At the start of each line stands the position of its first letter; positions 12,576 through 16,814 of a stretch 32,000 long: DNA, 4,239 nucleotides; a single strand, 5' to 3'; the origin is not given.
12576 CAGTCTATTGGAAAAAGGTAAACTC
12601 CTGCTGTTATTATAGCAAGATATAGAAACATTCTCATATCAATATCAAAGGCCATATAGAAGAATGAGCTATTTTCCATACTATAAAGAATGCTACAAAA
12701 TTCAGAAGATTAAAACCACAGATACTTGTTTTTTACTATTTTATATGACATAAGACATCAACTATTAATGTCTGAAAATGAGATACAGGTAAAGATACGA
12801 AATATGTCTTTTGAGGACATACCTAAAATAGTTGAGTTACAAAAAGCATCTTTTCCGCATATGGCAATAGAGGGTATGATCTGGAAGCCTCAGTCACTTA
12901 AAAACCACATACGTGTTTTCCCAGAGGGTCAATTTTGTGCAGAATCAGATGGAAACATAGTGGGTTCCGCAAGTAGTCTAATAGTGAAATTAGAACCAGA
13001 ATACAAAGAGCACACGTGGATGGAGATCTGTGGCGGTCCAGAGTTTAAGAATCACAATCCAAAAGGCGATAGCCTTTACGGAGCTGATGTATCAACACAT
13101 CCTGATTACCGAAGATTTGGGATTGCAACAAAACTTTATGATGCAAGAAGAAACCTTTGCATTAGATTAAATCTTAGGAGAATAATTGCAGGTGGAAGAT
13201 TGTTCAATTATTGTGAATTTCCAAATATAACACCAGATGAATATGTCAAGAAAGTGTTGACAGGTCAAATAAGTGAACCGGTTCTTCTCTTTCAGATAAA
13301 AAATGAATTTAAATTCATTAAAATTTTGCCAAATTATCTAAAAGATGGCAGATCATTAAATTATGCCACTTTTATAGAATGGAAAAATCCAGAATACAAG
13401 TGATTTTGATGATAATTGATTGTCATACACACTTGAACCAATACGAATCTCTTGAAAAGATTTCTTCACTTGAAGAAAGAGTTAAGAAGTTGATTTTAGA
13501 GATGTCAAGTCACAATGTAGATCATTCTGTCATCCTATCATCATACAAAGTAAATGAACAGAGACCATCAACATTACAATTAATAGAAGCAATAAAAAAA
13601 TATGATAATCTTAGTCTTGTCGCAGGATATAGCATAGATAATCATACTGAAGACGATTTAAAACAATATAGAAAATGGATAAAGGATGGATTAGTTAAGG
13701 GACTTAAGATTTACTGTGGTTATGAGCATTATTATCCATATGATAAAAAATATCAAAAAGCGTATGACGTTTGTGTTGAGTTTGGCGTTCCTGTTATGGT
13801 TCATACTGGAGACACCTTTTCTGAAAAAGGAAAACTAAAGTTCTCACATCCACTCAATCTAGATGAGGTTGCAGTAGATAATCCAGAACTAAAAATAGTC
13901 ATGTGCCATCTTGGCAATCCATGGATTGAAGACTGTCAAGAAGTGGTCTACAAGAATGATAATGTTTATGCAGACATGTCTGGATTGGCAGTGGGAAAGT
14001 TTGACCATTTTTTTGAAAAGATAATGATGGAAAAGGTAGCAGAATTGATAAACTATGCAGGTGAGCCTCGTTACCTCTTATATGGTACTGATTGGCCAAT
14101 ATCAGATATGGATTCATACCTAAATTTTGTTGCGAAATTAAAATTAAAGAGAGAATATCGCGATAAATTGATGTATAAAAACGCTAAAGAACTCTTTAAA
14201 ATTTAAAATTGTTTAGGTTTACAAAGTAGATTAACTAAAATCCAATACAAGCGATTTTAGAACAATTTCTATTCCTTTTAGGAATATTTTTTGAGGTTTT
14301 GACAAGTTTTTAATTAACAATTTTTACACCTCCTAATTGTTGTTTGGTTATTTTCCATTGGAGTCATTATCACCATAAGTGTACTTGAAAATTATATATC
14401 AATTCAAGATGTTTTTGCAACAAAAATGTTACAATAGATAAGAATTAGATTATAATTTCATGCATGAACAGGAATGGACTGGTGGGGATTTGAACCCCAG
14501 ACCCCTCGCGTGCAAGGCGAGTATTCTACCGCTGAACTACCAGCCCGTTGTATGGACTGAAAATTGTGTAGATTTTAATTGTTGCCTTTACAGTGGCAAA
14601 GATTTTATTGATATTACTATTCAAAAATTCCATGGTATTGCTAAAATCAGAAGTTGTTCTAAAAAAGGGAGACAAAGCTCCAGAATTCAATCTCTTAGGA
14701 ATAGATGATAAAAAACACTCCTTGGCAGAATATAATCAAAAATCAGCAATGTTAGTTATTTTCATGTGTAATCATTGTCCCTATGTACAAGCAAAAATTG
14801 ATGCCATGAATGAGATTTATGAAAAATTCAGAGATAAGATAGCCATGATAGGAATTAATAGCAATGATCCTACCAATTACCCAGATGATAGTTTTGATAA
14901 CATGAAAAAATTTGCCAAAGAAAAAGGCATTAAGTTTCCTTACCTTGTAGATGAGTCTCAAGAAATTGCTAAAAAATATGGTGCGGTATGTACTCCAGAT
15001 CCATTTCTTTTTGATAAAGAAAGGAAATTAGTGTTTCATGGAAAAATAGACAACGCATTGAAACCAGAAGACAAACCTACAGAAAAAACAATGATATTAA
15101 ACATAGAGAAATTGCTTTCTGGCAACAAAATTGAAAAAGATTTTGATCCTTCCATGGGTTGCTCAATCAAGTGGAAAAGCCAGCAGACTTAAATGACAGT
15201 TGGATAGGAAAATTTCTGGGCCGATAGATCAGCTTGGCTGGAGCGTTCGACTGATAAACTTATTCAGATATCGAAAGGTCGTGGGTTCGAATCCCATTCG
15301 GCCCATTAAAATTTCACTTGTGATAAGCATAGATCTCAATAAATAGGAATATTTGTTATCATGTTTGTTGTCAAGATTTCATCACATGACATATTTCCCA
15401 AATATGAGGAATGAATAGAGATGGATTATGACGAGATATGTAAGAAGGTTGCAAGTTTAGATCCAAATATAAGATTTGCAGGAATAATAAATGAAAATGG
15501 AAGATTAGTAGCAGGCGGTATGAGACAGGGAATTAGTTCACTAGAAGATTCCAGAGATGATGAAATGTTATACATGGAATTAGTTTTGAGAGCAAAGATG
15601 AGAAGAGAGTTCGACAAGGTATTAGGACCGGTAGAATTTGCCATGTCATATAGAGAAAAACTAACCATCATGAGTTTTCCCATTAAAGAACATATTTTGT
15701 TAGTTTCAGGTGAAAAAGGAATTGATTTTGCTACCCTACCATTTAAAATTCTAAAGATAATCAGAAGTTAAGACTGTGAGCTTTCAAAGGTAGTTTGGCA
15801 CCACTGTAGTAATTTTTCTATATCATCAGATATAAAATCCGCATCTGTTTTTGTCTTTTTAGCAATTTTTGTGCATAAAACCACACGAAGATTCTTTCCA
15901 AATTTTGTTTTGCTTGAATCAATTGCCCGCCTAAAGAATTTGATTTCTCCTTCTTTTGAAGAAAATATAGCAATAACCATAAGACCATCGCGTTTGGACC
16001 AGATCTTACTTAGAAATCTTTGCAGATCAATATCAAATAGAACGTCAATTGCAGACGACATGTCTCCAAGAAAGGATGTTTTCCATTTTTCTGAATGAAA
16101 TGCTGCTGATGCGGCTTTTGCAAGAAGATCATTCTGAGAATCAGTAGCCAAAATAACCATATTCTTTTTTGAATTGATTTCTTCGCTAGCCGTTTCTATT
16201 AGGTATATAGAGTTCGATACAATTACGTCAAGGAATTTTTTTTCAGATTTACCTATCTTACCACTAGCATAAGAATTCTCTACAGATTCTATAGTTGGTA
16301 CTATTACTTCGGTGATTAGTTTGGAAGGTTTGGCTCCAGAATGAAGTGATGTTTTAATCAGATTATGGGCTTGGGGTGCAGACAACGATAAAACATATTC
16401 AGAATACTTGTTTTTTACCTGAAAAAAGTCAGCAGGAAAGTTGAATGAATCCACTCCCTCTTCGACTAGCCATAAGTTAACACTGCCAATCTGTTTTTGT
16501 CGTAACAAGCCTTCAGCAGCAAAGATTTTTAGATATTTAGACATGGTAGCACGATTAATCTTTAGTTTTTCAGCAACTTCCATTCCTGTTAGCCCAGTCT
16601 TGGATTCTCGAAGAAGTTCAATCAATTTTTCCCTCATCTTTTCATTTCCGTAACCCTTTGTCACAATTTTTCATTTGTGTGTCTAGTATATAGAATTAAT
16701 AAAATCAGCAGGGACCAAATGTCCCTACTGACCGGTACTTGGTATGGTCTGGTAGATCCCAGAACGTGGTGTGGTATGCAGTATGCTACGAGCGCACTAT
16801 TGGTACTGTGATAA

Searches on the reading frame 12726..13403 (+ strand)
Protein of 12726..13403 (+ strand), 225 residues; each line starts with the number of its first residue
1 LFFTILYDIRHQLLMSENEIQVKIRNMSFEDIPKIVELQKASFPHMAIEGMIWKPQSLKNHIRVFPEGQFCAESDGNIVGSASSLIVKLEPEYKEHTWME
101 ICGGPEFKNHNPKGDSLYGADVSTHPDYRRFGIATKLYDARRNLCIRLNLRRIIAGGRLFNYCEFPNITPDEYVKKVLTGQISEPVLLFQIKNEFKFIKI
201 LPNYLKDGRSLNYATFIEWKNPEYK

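Call 29: search_protein_families(library=pfam, proteins=[window:12726-13403:+], max_evalue=0.001)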
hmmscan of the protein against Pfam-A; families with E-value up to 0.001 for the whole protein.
window:12726-13403:+ (225 aa): 3 families
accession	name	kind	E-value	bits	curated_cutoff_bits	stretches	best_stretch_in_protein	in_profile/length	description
PF00583.31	Acetyltransf_1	-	2.3e-07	31.5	20.7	1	34-155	3-98/116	Acetyltransferase (GNAT) family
PF13508.13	Acetyltransf_7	-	0.00013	22.7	27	1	70-140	5-52/84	Acetyltransferase (GNAT) domain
PF13527.13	Acetyltransf_9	-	0.00057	20.3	25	0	120-139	76-95/127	Acetyltransferase (GNAT) domain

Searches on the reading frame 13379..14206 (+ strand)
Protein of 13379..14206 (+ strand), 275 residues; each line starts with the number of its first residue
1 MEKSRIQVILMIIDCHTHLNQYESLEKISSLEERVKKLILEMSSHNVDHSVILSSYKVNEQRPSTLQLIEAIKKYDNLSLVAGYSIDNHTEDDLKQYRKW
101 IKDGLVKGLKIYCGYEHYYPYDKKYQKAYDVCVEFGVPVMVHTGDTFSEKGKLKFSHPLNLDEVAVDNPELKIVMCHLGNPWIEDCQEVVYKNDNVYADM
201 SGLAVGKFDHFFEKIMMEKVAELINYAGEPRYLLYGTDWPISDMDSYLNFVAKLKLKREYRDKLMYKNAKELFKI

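Call 28: search_protein_families(library=pfam, proteins=[window:13379-14206:+], max_evalue=0.001)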
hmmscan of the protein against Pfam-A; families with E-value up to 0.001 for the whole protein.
window:13379-14206:+ (275 aa): 2 families
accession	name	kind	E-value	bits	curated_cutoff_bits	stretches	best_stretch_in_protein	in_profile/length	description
PF04909.20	Amidohydro_2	-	3.4e-31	109.5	26.4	1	13-274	1-288/289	Amidohydrolase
PF01026.27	TatD_DNase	-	0.00055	19.8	27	1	13-148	1-134/253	TatD related DNase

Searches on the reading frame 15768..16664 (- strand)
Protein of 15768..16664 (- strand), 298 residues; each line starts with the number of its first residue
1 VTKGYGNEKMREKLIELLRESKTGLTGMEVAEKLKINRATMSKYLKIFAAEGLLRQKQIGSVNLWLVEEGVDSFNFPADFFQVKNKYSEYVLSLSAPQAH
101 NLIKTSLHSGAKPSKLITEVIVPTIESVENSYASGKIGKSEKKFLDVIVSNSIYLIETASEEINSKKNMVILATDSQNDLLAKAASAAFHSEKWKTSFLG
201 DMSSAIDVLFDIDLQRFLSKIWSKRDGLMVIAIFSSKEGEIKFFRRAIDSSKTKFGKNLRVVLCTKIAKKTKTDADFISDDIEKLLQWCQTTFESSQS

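Call 28: search_protein_families(library=pfam, proteins=[window:15768-16664:-], max_evalue=0.001)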
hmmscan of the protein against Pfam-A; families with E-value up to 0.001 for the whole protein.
window:15768-16664:- (298 aa): 3 families
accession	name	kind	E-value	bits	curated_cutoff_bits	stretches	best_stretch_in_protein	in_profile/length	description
PF09339.16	HTH_IclR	-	3.8e-05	23.8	22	1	14-56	8-50/52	IclR helix-turn-helix domain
PF08279.18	HTH_11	-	7.6e-05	23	25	1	11-52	2-43/55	HTH domain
PF21248.3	SoFic-like_C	-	0.00063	20.3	27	0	29-66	35-72/76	Protein adenylyltransferase SoFic-like, C-terminal domain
